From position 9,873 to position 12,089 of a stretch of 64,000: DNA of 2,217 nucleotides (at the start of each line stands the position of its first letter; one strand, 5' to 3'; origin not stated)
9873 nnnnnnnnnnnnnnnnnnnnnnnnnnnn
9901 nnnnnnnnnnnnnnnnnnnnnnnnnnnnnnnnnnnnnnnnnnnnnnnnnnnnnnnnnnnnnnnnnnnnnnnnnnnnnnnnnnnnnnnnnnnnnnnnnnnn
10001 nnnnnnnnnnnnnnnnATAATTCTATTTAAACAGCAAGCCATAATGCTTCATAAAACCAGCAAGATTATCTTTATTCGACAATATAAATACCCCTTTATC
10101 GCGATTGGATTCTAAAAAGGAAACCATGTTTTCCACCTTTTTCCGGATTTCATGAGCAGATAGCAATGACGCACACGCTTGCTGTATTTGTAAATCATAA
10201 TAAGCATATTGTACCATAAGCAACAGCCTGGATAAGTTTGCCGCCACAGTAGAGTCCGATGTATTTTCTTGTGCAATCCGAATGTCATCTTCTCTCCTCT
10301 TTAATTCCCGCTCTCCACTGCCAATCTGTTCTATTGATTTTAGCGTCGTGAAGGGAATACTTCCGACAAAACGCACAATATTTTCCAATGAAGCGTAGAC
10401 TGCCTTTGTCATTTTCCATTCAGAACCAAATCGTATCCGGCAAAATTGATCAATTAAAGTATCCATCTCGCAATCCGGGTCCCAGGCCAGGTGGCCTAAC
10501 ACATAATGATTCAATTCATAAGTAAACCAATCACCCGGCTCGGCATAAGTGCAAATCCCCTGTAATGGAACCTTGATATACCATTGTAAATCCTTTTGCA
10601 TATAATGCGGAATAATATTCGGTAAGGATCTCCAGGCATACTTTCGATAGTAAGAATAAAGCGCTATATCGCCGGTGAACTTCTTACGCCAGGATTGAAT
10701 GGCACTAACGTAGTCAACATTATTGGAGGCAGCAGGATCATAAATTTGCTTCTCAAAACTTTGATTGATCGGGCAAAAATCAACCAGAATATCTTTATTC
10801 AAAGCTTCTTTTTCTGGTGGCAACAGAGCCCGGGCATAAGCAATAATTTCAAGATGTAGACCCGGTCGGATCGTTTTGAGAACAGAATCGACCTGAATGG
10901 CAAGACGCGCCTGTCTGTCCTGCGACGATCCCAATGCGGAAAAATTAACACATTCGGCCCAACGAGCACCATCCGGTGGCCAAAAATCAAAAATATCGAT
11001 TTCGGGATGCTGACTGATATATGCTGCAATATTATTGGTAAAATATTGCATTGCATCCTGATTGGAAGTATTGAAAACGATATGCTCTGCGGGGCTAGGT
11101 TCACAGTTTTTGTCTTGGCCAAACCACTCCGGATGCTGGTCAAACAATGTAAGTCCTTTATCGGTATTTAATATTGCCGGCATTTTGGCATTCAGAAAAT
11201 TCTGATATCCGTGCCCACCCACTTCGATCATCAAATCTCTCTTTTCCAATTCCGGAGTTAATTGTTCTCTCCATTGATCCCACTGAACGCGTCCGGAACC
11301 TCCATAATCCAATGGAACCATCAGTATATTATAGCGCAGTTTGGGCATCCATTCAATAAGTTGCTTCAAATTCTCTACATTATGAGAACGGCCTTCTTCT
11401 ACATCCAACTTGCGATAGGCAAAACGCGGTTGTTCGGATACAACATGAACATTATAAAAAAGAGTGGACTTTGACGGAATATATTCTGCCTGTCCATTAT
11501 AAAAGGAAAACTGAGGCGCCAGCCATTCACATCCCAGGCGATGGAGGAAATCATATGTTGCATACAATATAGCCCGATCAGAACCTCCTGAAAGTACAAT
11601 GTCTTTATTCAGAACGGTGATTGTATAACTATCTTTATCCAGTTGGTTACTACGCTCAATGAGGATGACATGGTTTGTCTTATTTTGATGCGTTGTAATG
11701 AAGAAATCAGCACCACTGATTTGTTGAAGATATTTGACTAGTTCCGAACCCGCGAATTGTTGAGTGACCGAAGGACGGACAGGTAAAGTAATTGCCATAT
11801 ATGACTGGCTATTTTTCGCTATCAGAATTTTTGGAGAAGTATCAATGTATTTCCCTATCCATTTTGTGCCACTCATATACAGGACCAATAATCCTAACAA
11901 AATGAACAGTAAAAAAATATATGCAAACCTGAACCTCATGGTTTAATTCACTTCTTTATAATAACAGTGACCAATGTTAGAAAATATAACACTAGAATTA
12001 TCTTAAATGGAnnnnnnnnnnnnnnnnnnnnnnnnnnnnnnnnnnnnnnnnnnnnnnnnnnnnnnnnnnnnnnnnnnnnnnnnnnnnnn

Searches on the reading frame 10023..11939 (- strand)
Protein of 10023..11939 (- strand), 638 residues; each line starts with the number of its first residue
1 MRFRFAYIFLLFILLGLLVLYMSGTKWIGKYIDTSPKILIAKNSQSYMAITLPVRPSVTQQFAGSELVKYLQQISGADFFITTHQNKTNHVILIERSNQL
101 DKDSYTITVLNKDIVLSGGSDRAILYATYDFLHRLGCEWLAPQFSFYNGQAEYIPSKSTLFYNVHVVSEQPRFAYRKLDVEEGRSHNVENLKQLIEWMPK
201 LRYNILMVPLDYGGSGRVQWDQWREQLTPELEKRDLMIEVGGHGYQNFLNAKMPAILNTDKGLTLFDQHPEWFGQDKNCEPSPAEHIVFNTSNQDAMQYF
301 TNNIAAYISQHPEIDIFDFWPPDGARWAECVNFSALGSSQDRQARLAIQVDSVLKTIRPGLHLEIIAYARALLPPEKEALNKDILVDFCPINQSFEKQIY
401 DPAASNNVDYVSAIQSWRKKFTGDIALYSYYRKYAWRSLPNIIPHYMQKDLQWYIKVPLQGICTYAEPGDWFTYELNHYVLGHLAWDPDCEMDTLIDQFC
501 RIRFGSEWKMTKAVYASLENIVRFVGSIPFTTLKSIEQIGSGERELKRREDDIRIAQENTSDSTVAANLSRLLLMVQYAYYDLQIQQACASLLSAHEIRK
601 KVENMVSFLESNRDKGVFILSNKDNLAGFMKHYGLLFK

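Call 15: search_protein_families(library=pfam, proteins=[window:10023-11939:-], max_evalue=0.001)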
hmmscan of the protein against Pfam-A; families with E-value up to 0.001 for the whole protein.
window:10023-11939:- (638 aa): 1 family
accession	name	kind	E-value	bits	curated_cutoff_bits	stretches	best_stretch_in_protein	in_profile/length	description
PF16126.11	DUF4838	-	1.5e-26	93.7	26.6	1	146-506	1-314/325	Domain of unknown function (DUF4838)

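Call 65: find_homologous_proteins(query=window:10023-11939:-, max_evalue=0.00001)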
Query window:10023-11939:- (638 aa): 712 proteins with E <= 0.00001 among 8000 candidates; the best 120 are listed.
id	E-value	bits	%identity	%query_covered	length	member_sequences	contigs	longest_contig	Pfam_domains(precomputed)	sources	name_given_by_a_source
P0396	0.0e+0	1475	99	100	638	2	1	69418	PF16126.12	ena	-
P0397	8.9e-270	914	65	94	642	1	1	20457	PF16126.12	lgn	-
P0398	1.7e-264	897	64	94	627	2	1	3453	PF16126.12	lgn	-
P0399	4.9e-257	872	61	99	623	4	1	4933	PF16126.12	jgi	-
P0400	8.0e-256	868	61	94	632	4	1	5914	PF16126.12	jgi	jgi:hypothetical protein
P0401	1.6e-253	861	60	98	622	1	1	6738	PF16126.12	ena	-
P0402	1.5e-244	831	60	94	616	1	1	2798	PF16126.12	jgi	-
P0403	2.3e-239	814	59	94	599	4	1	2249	PF16126.12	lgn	-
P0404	6.2e-236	803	56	99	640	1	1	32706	PF16126.12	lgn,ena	-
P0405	3.5e-234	797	56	98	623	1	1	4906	PF16126.12,PF03648.20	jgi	jgi:hypothetical protein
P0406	3.3e-231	787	57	94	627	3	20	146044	PF16126.12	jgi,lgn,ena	-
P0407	7.1e-230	783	56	94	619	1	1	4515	PF16126.12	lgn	-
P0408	7.4e-230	783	57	94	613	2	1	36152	PF16126.12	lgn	-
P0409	7.8e-230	783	56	95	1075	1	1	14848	PF16126.12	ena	-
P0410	3.5e-229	780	55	97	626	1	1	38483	PF16126.12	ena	-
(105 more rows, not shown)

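Call 78: search_protein_families(library=ncbifam, proteins=[window:10023-11939:-], max_evalue=0.01)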
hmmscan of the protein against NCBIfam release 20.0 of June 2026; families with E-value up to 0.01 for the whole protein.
window:10023-11939:- (638 aa): 0 families
